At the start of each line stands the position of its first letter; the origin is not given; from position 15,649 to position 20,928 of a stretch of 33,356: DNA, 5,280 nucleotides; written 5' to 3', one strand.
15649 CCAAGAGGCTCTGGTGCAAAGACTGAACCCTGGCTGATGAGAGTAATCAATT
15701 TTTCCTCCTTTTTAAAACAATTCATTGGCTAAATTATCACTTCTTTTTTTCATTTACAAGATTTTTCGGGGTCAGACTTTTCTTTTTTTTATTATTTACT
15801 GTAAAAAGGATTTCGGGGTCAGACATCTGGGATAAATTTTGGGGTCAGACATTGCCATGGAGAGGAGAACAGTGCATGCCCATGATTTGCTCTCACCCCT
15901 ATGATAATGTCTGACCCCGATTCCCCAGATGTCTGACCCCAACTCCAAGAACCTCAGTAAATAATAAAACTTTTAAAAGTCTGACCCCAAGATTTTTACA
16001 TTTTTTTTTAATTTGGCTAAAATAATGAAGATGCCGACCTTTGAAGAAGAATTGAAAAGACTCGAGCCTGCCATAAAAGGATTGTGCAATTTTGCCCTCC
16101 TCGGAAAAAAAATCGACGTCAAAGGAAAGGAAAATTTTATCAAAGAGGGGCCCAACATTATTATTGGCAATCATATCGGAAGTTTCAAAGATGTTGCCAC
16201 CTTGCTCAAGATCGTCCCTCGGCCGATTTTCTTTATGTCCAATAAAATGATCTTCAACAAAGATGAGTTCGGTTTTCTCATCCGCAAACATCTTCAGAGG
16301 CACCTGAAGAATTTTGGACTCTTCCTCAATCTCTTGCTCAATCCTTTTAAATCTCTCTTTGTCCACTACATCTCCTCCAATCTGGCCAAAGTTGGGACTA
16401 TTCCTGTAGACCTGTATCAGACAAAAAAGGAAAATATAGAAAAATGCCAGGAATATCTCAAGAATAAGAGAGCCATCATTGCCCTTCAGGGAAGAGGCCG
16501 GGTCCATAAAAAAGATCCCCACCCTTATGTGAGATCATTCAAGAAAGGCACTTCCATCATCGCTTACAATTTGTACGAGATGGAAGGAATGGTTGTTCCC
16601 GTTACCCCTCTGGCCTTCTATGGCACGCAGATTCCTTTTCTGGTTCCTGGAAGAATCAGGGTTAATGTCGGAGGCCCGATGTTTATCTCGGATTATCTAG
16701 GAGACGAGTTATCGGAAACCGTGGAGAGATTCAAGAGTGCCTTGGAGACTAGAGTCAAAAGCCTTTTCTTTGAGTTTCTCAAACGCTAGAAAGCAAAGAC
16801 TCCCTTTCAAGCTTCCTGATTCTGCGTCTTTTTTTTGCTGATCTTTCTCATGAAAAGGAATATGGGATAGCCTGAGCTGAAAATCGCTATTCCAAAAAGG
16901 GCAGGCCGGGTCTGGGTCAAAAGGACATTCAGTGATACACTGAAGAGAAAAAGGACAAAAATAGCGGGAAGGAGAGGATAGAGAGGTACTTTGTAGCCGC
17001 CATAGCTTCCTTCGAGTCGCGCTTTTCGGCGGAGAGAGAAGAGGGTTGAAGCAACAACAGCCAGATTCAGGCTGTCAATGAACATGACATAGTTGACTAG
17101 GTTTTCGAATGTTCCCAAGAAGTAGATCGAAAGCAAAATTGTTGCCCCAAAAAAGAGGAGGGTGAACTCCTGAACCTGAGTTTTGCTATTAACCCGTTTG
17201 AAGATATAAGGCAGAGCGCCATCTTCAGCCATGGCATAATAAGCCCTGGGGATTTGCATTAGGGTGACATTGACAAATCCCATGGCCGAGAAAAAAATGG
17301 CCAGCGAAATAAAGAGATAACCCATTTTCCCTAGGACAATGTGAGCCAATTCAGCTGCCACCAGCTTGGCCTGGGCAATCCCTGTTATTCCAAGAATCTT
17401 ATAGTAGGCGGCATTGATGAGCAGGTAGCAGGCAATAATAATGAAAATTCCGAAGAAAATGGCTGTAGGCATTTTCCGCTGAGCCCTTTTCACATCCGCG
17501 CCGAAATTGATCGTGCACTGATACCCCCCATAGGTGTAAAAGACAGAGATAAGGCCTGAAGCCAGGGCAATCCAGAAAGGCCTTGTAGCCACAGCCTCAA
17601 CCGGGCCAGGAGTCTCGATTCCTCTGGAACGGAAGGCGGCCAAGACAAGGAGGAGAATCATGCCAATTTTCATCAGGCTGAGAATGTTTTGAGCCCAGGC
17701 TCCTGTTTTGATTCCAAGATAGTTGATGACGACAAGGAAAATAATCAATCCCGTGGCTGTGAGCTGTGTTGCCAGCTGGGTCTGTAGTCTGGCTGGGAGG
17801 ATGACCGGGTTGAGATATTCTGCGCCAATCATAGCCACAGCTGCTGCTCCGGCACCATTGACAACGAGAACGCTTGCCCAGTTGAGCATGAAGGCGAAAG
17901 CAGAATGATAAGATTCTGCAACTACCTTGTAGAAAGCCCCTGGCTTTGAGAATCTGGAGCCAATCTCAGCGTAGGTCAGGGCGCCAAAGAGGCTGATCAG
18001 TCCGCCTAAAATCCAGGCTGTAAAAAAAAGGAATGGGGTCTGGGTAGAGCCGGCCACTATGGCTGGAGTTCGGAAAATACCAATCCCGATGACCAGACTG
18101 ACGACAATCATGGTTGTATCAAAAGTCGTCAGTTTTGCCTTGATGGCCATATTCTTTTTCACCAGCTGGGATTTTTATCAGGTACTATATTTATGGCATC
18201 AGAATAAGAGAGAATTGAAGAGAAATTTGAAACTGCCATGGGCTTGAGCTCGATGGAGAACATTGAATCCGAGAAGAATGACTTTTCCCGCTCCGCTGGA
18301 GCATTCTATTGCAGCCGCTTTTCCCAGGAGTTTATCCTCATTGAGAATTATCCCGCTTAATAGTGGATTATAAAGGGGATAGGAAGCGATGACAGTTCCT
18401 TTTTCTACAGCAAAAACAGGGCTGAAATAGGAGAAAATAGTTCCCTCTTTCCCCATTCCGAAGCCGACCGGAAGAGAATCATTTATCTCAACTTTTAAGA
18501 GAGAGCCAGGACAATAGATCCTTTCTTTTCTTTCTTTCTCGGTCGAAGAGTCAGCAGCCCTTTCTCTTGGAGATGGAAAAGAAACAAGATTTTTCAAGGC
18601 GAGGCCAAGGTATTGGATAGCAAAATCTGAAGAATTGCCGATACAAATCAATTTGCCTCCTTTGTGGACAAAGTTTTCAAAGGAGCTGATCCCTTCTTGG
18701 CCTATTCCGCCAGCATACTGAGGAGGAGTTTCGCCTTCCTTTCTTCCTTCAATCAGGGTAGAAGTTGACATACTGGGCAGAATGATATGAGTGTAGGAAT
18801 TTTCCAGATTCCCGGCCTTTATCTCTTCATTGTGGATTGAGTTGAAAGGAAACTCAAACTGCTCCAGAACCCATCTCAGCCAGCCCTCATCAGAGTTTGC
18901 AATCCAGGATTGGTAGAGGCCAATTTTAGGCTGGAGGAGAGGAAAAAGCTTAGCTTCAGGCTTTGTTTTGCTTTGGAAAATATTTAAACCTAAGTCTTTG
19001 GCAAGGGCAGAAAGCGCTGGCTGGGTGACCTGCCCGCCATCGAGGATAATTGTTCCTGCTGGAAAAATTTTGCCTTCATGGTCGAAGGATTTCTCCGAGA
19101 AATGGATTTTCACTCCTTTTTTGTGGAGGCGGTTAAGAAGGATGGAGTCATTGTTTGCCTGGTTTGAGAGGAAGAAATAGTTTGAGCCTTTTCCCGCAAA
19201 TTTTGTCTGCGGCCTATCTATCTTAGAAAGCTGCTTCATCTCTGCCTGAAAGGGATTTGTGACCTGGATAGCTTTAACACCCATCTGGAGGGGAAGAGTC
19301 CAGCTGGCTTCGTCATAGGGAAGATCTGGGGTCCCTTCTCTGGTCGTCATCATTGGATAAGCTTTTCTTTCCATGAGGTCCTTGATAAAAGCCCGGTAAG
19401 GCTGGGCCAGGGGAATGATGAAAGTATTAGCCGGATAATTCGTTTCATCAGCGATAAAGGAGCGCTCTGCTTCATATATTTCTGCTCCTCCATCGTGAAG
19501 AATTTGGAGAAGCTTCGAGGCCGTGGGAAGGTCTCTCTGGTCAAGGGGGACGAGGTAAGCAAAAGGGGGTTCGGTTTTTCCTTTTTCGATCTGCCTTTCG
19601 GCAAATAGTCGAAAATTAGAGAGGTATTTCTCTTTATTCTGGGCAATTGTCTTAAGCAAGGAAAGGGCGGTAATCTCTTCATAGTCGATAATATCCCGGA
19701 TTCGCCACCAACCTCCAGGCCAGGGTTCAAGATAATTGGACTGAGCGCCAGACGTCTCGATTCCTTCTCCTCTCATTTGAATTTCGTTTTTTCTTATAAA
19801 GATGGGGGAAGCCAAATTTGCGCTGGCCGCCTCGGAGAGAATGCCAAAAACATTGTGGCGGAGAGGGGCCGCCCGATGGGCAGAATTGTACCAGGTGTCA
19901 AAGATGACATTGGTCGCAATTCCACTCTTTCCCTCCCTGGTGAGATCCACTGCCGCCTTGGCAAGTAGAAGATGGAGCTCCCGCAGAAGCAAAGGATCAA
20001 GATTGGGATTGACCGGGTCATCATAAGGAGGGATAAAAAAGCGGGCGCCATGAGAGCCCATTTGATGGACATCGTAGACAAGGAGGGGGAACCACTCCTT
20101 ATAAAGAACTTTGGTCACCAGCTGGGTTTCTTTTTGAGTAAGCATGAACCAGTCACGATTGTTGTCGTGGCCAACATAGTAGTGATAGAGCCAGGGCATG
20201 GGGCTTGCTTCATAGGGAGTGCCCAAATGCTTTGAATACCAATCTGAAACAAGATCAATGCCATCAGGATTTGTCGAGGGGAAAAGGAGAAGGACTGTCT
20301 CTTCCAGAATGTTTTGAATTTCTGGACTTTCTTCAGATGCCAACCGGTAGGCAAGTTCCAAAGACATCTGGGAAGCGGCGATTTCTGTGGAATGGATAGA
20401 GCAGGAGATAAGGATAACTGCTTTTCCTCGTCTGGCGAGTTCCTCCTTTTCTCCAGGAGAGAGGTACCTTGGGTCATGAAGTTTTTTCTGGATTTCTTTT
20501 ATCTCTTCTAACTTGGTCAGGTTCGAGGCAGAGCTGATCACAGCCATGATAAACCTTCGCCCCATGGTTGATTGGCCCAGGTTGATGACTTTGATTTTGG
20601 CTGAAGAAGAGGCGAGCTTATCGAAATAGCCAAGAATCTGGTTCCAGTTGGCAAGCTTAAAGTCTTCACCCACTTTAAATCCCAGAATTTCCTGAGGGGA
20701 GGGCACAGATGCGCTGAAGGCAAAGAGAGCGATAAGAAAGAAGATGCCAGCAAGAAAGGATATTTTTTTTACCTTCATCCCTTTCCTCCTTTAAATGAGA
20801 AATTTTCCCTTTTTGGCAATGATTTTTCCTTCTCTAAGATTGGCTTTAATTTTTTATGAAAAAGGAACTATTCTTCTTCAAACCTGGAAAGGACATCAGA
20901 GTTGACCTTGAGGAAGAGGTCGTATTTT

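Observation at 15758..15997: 222-bp nested palindrome with six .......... copies and a 9-bp flanking direct repeat: MITE-like insertion between two divergent promoters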

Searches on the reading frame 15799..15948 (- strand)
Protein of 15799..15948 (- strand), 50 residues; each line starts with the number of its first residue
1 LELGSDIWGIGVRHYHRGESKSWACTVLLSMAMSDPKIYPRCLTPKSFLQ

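Call 49: find_homologous_proteins(query=window:15799-15948:-, max_evalue=1)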
Query seq(50 aa) (50 aa): 1 proteins with E <= 1 among 1 candidates.
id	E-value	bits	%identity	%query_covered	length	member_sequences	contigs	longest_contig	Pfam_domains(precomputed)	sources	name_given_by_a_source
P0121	1.6e-13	67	65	98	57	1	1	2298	-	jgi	-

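Call 50: find_encoding_contigs(protein=P0121, flank=10000, max_places=5)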
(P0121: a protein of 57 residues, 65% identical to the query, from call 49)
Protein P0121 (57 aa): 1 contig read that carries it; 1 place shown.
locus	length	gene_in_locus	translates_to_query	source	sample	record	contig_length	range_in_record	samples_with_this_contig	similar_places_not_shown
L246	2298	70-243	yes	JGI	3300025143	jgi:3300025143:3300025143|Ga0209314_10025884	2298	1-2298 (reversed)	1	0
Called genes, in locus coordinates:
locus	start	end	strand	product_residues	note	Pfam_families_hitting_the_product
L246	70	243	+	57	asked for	-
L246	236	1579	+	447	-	PF00919:UPF0004, PF04055:Radical_SAM, PF01938:TRAM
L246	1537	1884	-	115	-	-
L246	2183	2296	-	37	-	?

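Call 68: find_homologous_proteins(query=L246:236-1576:+)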
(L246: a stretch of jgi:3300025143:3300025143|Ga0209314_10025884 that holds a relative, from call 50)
Query L246:236-1576:+ (447 aa): 8000 proteins with E <= 0.001 among 8000 candidates; the best 120 are listed.
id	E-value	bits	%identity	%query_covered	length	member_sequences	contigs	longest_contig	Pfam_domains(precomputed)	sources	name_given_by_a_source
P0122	1.7e-298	1007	100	100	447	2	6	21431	PF04055.28,PF00919.27,PF01938.27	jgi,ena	-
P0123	1.4e-247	839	83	98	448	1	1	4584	PF04055.28,PF00919.27,PF01938.27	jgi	-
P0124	1.3e-222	757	75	98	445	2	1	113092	PF04055.28,PF00919.27,PF01938.27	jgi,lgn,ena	-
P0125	2.9e-208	710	70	98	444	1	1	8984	PF04055.28,PF00919.27,PF01938.27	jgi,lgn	-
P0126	8.3e-208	708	71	97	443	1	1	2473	PF04055.28,PF00919.27,PF01938.27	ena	-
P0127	5.7e-207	706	71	97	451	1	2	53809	PF04055.28,PF00919.27,PF01938.27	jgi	-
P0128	1.4e-206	704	70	98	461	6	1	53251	PF04055.28,PF00919.27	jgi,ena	-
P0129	2.3e-206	704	69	98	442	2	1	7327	PF04055.28,PF00919.27,PF01938.27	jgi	-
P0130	1.2e-205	701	70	98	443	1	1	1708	PF04055.28,PF00919.27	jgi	jgi:tRNA-2-methylthio-N6-dimethylallyladenosine synthase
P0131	3.8e-205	700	69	97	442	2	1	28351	PF04055.28,PF00919.27,PF01938.27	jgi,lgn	-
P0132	5.4e-205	699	70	97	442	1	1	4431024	PF04055.28,PF00919.27,PF01938.27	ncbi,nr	ncbi:MAG: tRNA (N6-isopentenyl adenosine(37)-C2)-methylthiotransferase MiaB [Candidatus Aminicenante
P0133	1.2e-204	698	71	97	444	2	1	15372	PF04055.28,PF00919.27,PF01938.27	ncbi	-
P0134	2.3e-204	697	69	97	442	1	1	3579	PF04055.28,PF00919.27,PF01938.27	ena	-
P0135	3.6e-204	696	69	97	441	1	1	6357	PF04055.28,PF00919.27,PF01938.27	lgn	-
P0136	5.6e-204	696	68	97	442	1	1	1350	PF04055.28,PF00919.27,PF01938.27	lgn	-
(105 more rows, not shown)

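Call 69: find_encoding_contigs(protein=P0122, flank=10000, max_places=10)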
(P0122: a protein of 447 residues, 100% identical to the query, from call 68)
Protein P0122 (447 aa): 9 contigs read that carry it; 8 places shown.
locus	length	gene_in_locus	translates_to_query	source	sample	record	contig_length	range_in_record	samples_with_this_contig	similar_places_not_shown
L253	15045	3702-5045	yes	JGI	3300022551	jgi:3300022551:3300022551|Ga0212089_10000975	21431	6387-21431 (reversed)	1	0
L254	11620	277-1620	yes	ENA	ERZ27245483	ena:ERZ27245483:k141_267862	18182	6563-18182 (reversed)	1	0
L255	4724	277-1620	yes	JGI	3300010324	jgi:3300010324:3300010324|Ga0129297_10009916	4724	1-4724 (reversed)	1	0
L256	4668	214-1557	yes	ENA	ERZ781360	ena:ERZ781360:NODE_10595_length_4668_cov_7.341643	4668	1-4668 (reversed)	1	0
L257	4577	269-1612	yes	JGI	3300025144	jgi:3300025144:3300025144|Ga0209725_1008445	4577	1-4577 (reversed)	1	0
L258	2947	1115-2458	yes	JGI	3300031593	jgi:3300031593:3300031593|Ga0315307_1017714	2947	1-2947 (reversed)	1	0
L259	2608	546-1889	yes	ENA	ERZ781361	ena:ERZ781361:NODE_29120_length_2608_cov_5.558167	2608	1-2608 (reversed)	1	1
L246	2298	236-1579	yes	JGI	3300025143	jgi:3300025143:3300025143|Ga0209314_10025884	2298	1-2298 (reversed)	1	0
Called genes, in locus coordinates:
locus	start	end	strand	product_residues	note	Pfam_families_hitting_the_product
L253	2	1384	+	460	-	?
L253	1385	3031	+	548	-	PF02463:SMC_N, PF13476:AAA_23 (faint)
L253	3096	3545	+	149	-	PF09719:C_GCAxxG_C_C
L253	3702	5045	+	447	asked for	PF00919:UPF0004, PF04055:Radical_SAM, PF01938:TRAM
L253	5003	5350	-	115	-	-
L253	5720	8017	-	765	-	PF03030:H_PPase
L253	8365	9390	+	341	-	PF08529:NusA_N, PF13184:KH_NusA_1st, PF26594:KH_NusA_2nd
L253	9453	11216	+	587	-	PF04760:IF2_N (weak), PF00009:GTP_EFTU, PF00025:Arf (weak), PF00071:Ras (weak), PF01926:MMR_HSR1, PF22042:EF-G_D2, PF11987:IF-2, PF03144:GTP_EFTU_D2 (weak), +2 more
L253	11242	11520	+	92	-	PF04456:DUF503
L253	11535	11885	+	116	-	PF02033:RBFA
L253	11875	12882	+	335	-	PF01368:DHH, PF02272:DHHA1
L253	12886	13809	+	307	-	PF01509:TruB_N, PF16198:TruB_C_2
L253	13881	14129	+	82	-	PF04368:DUF507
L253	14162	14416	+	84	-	PF04368:DUF507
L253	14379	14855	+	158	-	PF13279:4HBT_2, PF03061:4HBT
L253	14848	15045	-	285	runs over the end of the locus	PF01370:Epimerase, PF04321:RmlD_sub_bind, PF16363:GDP_Man_Dehyd, PF07993:NAD_binding_4 (weak)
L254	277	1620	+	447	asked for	PF00919:UPF0004, PF04055:Radical_SAM, PF01938:TRAM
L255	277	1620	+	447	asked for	PF00919:UPF0004, PF04055:Radical_SAM, PF01938:TRAM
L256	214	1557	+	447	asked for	PF00919:UPF0004, PF04055:Radical_SAM, PF01938:TRAM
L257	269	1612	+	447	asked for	PF00919:UPF0004, PF04055:Radical_SAM, PF01938:TRAM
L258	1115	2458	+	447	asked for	PF00919:UPF0004, PF04055:Radical_SAM, PF01938:TRAM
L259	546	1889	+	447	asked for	PF00919:UPF0004, PF04055:Radical_SAM, PF01938:TRAM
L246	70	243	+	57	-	-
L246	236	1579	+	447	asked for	PF00919:UPF0004, PF04055:Radical_SAM, PF01938:TRAM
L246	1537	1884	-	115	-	-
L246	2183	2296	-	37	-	?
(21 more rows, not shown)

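Call 70: find_encoding_contigs(protein=P0123, flank=10000, max_places=3)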
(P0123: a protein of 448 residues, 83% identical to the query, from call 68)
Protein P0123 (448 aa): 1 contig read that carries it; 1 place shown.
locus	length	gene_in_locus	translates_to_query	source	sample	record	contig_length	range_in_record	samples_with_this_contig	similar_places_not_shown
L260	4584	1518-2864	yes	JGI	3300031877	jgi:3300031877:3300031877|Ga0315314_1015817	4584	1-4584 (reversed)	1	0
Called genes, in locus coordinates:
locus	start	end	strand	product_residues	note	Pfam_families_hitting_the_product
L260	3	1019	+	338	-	?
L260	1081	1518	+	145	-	PF09719:C_GCAxxG_C_C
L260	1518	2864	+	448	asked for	PF00919:UPF0004, PF04055:Radical_SAM, PF01938:TRAM (weak)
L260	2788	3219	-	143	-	-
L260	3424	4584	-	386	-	?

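Call 71: find_encoding_contigs(protein=P0124, flank=10000, max_places=2)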
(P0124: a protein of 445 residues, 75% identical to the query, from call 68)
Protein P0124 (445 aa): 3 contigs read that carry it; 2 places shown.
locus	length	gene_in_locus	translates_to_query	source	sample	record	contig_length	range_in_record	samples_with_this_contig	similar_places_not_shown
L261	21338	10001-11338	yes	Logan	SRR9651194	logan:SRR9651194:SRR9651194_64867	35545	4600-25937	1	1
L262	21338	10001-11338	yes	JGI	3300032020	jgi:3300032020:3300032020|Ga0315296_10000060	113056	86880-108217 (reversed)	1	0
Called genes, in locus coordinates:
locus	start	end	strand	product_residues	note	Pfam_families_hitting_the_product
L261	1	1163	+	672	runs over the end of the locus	PF12838:Fer4_7 (faint), PF17179:Fer4_22 (faint), PF12797:Fer4_2 (faint), PF13237:Fer4_10, PF13183:Fer4_8, PF13187:Fer4_9, PF13534:Fer4_17 (weak), PF02754:CCG, +1 more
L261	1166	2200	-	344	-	PF00155:Aminotran_1_2, PF01212:Beta_elim_lyase, PF01041:DegT_DnrJ_EryC1 (faint), PF00266:Aminotran_5 (faint)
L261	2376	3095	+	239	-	PF03793:PASTA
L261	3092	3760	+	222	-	PF00215:OMPdecase (faint), PF00834:Ribul_P_3_epim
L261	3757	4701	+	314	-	PF01073:3Beta_HSD, PF01370:Epimerase, PF02719:Polysacc_synt_2, PF04321:RmlD_sub_bind, PF05368:NmrA (weak), PF13460:NAD_binding_10 (weak), PF16363:GDP_Man_Dehyd, PF07993:NAD_binding_4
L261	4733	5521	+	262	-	PF13525:YfiO, PF07719:TPR_2 (faint), PF13174:TPR_6 (weak), PF13525:YfiO (weak)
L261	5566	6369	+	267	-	-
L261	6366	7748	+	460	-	PF22148:Fervidolysin_NPro-like, PF00082:Peptidase_S8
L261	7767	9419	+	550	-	PF02463:SMC_N, PF13476:AAA_23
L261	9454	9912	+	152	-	PF09719:C_GCAxxG_C_C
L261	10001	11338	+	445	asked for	PF00919:UPF0004, PF04055:Radical_SAM, PF01938:TRAM (weak)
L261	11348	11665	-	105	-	-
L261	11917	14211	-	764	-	PF03030:H_PPase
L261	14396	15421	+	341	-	PF08529:NusA_N, PF13184:KH_NusA_1st, PF26594:KH_NusA_2nd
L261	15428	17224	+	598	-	PF03193:RsgA_GTPase (faint), PF00009:GTP_EFTU, PF00025:Arf (weak), PF00071:Ras (weak), PF01926:MMR_HSR1, PF22042:EF-G_D2, PF11987:IF-2, PF03144:GTP_EFTU_D2 (weak)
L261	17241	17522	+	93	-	PF04456:DUF503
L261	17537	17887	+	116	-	PF02033:RBFA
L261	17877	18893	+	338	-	PF01368:DHH, PF02272:DHHA1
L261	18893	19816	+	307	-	PF01509:TruB_N, PF16198:TruB_C_2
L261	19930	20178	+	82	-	PF04368:DUF507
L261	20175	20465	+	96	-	PF04368:DUF507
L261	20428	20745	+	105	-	PF13279:4HBT_2, PF03061:4HBT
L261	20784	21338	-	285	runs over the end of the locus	PF01370:Epimerase, PF04321:RmlD_sub_bind, PF16363:GDP_Man_Dehyd, PF02719:Polysacc_synt_2 (weak)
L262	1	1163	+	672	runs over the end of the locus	PF12838:Fer4_7 (faint), PF17179:Fer4_22 (faint), PF12797:Fer4_2 (faint), PF13237:Fer4_10, PF13183:Fer4_8, PF13187:Fer4_9, PF13534:Fer4_17 (weak), PF02754:CCG, +1 more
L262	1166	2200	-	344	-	PF00155:Aminotran_1_2, PF01212:Beta_elim_lyase, PF01041:DegT_DnrJ_EryC1 (faint), PF00266:Aminotran_5 (faint)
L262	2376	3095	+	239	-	PF03793:PASTA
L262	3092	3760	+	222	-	PF00215:OMPdecase (faint), PF00834:Ribul_P_3_epim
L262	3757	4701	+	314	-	PF01073:3Beta_HSD, PF01370:Epimerase, PF02719:Polysacc_synt_2, PF04321:RmlD_sub_bind, PF05368:NmrA (weak), PF13460:NAD_binding_10 (weak), PF16363:GDP_Man_Dehyd, PF07993:NAD_binding_4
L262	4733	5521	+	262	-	PF13525:YfiO, PF07719:TPR_2 (faint), PF13174:TPR_6 (weak), PF13525:YfiO (weak)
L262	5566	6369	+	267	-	-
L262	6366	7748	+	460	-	PF22148:Fervidolysin_NPro-like, PF00082:Peptidase_S8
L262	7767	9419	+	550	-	PF02463:SMC_N, PF13476:AAA_23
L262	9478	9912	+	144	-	PF09719:C_GCAxxG_C_C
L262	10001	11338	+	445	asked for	PF00919:UPF0004, PF04055:Radical_SAM, PF01938:TRAM (weak)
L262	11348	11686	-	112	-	-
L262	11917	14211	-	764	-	PF03030:H_PPase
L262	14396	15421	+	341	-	PF08529:NusA_N, PF13184:KH_NusA_1st, PF26594:KH_NusA_2nd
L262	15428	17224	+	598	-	PF03193:RsgA_GTPase (faint), PF00009:GTP_EFTU, PF00025:Arf (weak), PF00071:Ras (weak), PF01926:MMR_HSR1, PF22042:EF-G_D2, PF11987:IF-2, PF03144:GTP_EFTU_D2 (weak)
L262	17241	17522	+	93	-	PF04456:DUF503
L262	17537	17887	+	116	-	PF02033:RBFA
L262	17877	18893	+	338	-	PF01368:DHH, PF02272:DHHA1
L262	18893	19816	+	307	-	PF01509:TruB_N, PF16198:TruB_C_2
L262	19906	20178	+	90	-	PF04368:DUF507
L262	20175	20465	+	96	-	PF04368:DUF507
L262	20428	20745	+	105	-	PF13279:4HBT_2, PF03061:4HBT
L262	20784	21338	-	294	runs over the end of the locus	PF04321:RmlD_sub_bind, PF01370:Epimerase, PF02719:Polysacc_synt_2 (weak), PF16363:GDP_Man_Dehyd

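Call 78: search_protein_families(library=pfam, proteins=[L253:3096-3545:+], max_evalue=0.001)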
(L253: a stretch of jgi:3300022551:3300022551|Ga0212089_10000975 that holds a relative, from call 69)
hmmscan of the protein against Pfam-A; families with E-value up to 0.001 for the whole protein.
L253:3096-3545:+ (149 aa): 1 family
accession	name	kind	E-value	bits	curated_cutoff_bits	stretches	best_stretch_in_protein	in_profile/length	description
PF09719.15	C_GCAxxG_C_C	-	1.4e-34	119.2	27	1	19-147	1-118/118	Putative redox-active protein (C_GCAxxG_C_C)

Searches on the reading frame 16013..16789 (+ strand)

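Call 7: search_protein_families(library=pfam, proteins=[window:16013-16789:+])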
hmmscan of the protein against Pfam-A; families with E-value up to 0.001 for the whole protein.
window:16013-16789:+ (258 aa): 1 family
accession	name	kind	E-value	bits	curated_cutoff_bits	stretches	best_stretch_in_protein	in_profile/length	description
PF01553.26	Acyltransferase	-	1.3e-08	35.1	23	1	33-92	1-63/132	Acyltransferase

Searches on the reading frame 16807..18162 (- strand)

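Call 7: search_protein_families(library=pfam, proteins=[window:16807-18162:-])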
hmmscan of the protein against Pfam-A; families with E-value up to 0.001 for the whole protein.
window:16807-18162:- (451 aa): 2 families
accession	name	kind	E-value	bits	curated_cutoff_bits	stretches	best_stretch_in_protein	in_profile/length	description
PF13520.12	AA_permease_2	-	1.2e-44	153.3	27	1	11-410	1-404/427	Amino acid permease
PF00324.27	AA_permease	-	8.6e-23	81.2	24.6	1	17-420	3-427/470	Amino acid permease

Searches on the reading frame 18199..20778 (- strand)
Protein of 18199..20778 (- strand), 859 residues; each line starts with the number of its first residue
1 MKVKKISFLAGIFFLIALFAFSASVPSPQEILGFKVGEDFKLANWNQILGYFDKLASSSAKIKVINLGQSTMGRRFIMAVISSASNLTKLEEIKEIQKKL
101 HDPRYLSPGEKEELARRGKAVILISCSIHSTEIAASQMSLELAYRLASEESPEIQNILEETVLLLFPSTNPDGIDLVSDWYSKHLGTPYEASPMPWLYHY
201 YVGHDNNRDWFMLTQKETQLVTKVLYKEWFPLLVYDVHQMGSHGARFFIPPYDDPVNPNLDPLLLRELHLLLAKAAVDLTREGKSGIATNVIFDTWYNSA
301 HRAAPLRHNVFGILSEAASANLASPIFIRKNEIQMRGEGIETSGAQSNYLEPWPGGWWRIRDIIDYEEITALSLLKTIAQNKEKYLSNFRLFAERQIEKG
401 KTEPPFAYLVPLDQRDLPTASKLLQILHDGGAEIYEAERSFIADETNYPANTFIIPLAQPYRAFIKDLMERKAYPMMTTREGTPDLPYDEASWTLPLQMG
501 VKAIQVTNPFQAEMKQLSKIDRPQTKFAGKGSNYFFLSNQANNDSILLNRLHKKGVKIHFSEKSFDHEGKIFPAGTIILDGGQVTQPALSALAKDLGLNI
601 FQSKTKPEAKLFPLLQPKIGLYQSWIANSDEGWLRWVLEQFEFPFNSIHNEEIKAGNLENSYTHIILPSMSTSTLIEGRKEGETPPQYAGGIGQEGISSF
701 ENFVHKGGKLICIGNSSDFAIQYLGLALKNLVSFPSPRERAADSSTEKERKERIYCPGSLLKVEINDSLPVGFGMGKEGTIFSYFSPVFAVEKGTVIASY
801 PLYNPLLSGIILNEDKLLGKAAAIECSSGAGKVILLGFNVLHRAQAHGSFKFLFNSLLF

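Call 7: search_protein_families(library=pfam, proteins=[window:18199-20778:-])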
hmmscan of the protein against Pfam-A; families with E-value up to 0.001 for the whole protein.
window:18199-20778:- (859 aa): 1 family
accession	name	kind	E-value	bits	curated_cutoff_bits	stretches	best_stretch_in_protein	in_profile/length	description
PF00246.29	Peptidase_M14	-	4.4e-19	69.6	21.6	1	50-211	3-134/286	Zinc carboxypeptidase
